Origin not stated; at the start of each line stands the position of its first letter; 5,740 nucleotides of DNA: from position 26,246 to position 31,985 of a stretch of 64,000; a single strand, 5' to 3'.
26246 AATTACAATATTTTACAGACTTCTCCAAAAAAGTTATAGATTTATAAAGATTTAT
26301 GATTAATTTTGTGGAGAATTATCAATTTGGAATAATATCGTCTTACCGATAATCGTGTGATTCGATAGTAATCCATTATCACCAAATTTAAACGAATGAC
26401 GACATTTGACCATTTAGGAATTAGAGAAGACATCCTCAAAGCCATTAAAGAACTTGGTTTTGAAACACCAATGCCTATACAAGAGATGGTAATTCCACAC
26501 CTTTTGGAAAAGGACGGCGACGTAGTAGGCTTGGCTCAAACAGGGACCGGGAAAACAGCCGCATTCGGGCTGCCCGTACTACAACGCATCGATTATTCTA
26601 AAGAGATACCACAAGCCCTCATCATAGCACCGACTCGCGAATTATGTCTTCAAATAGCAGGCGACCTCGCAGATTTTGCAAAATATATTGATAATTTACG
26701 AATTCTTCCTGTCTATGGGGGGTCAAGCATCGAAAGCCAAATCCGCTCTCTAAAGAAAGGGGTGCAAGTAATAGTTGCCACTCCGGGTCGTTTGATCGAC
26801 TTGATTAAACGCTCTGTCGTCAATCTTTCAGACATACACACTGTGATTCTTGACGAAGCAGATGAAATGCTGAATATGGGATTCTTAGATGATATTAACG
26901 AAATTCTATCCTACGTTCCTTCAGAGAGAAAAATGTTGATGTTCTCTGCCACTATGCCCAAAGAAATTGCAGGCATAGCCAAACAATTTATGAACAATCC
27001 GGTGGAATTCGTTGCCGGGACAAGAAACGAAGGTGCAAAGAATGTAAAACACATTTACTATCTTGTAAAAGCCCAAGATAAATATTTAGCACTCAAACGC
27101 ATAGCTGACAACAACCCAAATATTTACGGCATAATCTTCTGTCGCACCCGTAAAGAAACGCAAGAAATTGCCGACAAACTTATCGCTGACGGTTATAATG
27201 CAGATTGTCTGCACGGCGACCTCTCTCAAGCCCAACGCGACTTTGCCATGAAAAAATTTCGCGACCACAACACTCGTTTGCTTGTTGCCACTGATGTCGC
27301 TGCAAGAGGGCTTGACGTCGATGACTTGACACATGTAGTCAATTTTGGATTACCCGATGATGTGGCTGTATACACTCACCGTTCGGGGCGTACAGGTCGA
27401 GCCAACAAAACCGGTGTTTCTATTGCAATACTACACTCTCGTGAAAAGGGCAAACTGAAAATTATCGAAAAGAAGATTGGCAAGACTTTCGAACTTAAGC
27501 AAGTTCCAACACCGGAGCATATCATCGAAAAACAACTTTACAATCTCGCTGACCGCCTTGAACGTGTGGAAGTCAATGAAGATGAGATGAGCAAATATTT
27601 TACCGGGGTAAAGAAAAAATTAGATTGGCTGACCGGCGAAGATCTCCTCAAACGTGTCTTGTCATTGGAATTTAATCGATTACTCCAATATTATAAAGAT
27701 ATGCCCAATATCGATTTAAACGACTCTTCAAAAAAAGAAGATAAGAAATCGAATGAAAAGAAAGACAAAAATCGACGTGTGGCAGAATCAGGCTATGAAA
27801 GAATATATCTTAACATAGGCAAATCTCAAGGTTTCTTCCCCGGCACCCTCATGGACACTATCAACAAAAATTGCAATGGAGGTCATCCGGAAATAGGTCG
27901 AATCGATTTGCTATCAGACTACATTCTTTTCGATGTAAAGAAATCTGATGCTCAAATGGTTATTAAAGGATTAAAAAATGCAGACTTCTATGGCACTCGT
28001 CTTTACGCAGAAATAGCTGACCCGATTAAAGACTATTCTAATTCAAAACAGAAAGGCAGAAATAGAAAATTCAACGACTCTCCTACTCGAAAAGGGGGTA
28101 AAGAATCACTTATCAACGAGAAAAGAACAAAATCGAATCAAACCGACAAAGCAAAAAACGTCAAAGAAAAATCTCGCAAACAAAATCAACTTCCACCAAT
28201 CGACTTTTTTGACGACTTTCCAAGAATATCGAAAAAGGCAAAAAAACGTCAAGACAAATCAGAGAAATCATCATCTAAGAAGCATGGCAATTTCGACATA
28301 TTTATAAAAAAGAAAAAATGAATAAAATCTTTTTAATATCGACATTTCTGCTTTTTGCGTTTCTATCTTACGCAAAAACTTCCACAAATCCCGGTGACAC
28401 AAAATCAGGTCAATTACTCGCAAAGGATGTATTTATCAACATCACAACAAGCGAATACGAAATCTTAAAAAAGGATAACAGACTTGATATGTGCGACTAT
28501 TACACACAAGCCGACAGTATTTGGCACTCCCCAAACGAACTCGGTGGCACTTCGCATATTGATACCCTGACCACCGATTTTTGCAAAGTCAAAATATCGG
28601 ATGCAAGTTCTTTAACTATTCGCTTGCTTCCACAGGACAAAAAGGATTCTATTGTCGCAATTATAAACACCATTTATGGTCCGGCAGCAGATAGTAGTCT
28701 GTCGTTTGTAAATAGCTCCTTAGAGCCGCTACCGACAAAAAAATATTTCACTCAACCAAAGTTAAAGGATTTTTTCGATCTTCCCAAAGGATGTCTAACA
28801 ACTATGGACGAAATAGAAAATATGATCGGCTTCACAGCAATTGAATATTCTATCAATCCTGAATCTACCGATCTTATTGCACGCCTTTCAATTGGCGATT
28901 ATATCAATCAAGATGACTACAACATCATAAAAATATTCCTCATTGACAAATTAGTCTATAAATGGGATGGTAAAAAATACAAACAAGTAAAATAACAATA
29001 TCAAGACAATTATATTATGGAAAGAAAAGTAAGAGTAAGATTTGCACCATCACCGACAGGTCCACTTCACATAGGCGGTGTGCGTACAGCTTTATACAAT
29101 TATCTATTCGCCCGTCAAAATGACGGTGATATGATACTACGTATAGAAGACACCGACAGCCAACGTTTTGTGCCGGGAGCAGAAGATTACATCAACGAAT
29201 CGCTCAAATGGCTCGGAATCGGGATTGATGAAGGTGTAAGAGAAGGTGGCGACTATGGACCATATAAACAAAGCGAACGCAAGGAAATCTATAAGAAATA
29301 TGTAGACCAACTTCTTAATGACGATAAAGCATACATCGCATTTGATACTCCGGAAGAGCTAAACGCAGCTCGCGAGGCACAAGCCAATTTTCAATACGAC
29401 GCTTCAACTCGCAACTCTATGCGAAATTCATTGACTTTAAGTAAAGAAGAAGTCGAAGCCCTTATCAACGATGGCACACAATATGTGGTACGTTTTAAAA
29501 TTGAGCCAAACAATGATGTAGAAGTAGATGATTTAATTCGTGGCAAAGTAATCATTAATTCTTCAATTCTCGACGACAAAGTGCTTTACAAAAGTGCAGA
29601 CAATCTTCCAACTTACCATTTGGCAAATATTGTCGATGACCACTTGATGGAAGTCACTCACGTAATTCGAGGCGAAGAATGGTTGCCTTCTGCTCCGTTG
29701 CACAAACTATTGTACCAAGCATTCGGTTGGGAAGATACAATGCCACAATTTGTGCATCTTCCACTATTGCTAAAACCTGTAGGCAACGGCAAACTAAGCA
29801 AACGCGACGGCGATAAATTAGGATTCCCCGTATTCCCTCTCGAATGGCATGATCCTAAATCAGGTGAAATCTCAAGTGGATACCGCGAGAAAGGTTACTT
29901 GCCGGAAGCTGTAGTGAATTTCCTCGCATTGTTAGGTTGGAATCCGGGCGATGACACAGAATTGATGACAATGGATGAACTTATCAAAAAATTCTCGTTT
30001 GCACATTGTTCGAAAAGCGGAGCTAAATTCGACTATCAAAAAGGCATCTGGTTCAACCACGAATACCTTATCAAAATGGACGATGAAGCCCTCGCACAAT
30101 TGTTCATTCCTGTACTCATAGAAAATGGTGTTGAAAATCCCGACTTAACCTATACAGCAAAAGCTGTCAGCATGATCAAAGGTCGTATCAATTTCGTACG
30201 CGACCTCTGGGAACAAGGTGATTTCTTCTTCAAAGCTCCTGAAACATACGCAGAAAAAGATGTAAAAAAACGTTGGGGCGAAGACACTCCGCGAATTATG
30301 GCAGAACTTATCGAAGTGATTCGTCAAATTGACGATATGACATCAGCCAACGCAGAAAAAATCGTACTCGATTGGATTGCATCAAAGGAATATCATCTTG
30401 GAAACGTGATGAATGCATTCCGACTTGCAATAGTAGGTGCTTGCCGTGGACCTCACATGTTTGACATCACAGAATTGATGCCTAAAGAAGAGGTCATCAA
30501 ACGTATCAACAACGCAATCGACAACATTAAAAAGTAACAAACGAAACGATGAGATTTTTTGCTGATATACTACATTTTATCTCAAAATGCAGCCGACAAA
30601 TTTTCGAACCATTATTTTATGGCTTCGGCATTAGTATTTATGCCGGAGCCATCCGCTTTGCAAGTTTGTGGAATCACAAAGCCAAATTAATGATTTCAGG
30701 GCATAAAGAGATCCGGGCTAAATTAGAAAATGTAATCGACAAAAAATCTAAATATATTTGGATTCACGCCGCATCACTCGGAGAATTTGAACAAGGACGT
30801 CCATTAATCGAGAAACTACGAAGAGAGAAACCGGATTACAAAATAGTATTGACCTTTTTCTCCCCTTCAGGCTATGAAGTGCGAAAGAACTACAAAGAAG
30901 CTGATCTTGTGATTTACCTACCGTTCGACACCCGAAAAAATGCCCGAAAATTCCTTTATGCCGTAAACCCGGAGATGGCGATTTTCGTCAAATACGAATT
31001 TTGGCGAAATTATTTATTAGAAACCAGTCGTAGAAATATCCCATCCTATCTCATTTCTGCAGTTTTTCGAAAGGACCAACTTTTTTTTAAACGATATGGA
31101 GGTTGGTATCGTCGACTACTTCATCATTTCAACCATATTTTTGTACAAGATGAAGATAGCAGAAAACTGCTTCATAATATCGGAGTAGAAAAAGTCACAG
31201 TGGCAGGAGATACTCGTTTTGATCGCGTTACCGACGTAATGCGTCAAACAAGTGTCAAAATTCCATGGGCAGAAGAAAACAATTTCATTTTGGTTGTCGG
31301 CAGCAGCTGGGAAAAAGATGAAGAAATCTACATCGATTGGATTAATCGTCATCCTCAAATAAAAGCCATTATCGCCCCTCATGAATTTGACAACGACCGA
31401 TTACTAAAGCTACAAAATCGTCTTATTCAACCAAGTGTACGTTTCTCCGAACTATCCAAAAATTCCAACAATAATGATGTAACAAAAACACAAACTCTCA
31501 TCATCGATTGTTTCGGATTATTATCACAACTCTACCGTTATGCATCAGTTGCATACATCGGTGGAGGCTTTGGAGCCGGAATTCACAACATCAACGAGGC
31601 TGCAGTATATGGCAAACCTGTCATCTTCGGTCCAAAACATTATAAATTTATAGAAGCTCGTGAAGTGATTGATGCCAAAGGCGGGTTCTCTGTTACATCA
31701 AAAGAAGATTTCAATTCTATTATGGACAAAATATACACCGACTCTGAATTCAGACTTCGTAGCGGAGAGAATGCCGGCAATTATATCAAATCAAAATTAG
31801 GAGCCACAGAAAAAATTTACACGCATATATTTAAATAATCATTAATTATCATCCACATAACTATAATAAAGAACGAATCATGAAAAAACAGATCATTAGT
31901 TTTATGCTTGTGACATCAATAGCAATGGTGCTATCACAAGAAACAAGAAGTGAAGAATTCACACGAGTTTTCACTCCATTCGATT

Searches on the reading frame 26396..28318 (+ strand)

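Call 66: search_protein_families(library=pfam, proteins=[window:26396-28318:+], max_evalue=0.00001)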
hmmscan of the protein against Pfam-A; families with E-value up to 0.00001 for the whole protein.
window:26396-28318:+ (641 aa): 4 families
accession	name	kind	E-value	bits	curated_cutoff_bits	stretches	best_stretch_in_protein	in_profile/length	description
PF00270.35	DEAD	-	1.5e-47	161.9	26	1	27-191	2-164/167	DEAD/DEAH box helicase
PF00271.37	Helicase_C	-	3.1e-30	105.1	23.5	1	230-337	3-110/110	Helicase conserved C-terminal domain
PF03880.21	DbpA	-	1.5e-12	47.8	25.6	1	469-539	1-71/72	DbpA RNA binding domain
PF04851.21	ResIII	-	9.9e-07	29.3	22.5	1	38-188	21-163/164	Type III restriction enzyme, res subunit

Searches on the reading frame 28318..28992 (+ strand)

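Call 66: search_protein_families(library=pfam, proteins=[window:28318-28992:+], max_evalue=0.00001)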
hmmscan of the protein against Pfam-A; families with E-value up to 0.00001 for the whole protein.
window:28318-28992:+ (225 aa): 1 family
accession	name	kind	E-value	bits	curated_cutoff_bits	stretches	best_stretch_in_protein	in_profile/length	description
PF11644.13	DUF3256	-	4.4e-40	137.7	25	1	35-221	9-195/195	Protein of unknown function (DUF3256)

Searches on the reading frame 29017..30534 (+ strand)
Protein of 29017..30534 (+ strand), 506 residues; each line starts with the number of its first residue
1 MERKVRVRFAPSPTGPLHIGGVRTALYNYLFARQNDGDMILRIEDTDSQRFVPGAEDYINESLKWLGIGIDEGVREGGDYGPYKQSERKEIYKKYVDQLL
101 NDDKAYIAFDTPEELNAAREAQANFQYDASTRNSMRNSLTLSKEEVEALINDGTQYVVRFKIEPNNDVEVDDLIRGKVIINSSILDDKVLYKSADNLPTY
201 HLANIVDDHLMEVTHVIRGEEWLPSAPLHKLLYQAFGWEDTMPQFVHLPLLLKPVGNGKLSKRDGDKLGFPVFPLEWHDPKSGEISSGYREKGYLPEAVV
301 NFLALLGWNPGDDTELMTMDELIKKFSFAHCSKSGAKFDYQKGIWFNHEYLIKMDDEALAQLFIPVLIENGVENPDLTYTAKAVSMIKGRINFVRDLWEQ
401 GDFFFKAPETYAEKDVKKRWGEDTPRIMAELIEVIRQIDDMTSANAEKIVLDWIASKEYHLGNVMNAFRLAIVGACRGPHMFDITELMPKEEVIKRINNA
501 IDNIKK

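Call 66: search_protein_families(library=pfam, proteins=[window:29017-30534:+], max_evalue=0.00001)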
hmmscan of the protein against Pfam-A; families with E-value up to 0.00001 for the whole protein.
window:29017-30534:+ (506 aa): 2 families
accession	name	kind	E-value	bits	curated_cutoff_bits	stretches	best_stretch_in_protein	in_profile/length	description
PF00749.27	tRNA-synt_1c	-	1.7e-94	316.7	23.4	1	4-342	1-311/314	tRNA synthetases class I (E and Q), catalytic domain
PF19269.4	Anticodon_2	-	3.5e-28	99.2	23.6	1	359-501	2-141/141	Anticodon binding domain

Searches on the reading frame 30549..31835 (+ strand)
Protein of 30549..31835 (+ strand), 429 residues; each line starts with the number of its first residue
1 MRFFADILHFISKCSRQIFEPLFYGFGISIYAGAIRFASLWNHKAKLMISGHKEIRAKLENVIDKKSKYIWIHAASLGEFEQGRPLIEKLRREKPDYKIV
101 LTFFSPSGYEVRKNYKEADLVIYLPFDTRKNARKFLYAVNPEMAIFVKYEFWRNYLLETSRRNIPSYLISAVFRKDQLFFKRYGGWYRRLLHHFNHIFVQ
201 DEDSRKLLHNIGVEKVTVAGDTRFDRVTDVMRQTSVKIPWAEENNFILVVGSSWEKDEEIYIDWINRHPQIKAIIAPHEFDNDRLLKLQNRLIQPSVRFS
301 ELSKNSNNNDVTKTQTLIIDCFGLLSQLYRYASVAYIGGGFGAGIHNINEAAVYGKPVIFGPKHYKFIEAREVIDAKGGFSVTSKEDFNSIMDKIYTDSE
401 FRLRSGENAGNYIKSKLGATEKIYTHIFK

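Call 66: search_protein_families(library=pfam, proteins=[window:30549-31835:+], max_evalue=0.00001)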
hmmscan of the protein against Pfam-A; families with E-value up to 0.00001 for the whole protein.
window:30549-31835:+ (429 aa): 1 family
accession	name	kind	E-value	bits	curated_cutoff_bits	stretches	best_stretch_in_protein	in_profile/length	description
PF04413.22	Glycos_transf_N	-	4.1e-50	170.2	23.9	1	64-226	13-179/179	3-Deoxy-D-manno-octulosonic-acid transferase (kdotransferase)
